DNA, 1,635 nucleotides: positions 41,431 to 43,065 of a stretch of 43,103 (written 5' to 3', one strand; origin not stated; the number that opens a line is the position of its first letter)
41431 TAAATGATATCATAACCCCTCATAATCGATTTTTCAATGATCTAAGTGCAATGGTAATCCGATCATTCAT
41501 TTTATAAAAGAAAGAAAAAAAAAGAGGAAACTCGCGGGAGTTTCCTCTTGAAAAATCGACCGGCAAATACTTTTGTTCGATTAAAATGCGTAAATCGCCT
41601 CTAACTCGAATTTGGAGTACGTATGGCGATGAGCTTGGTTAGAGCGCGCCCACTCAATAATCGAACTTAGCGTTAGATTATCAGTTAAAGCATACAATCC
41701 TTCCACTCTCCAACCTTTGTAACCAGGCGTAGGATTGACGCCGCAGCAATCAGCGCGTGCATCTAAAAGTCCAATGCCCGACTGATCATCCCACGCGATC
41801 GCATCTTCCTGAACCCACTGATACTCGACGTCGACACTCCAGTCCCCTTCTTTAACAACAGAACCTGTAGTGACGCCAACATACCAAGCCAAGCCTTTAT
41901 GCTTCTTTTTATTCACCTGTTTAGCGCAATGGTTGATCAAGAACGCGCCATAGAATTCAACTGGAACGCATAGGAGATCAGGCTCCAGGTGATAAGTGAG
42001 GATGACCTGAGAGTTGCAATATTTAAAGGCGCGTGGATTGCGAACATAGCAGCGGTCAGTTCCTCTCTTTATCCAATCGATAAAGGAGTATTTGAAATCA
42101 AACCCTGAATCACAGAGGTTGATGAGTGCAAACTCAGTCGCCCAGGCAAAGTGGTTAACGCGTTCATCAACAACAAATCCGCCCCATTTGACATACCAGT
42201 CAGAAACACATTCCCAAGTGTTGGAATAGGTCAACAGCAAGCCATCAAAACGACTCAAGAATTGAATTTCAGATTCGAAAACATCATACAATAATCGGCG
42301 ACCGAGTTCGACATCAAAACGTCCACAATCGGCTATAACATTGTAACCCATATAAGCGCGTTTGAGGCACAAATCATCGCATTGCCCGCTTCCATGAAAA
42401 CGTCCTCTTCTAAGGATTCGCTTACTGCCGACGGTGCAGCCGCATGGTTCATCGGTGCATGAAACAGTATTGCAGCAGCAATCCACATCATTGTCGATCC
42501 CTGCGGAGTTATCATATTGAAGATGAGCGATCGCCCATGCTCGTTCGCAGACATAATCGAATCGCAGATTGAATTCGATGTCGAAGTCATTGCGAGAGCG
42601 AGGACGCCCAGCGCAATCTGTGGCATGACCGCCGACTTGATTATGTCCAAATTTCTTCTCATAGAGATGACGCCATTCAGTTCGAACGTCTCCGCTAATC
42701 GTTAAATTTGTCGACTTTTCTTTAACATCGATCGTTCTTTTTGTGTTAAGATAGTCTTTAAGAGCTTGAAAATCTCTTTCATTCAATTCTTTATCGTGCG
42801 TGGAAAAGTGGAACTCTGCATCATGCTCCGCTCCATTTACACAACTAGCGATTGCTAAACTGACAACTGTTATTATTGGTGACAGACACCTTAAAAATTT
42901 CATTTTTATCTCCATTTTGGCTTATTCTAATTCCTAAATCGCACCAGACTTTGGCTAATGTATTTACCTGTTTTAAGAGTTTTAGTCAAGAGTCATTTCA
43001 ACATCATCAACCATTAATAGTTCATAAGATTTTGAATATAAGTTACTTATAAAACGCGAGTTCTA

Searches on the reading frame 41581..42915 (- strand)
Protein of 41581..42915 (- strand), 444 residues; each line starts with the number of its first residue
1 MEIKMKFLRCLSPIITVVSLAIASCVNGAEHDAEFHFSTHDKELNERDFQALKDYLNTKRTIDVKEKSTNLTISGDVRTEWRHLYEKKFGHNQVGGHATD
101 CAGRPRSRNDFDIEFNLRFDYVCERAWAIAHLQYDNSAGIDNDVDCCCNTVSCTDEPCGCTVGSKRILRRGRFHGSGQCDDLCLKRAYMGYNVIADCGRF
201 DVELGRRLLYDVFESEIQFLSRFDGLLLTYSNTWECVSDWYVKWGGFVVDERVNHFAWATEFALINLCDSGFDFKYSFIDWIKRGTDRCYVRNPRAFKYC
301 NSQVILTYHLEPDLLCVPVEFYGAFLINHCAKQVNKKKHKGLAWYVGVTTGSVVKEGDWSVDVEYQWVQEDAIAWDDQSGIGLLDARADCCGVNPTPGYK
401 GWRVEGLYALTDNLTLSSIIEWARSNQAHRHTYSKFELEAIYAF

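Call 29: search_protein_families(library=pfam, proteins=[window:41581-42915:-])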
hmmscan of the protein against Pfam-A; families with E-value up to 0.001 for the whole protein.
window:41581-42915:- (444 aa): 0 families

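Call 79: search_protein_families(library=ncbifam, proteins=[window:41581-42915:-], max_evalue=0.01)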
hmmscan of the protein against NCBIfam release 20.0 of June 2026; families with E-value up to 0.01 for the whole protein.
window:41581-42915:- (444 aa): 0 families

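Call 101: find_encoding_contigs(protein=window:41581-42915:-, flank=10000, max_places=4)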
Protein window:41581-42915:- (444 aa): no gene with exactly this product is on record in the collection.
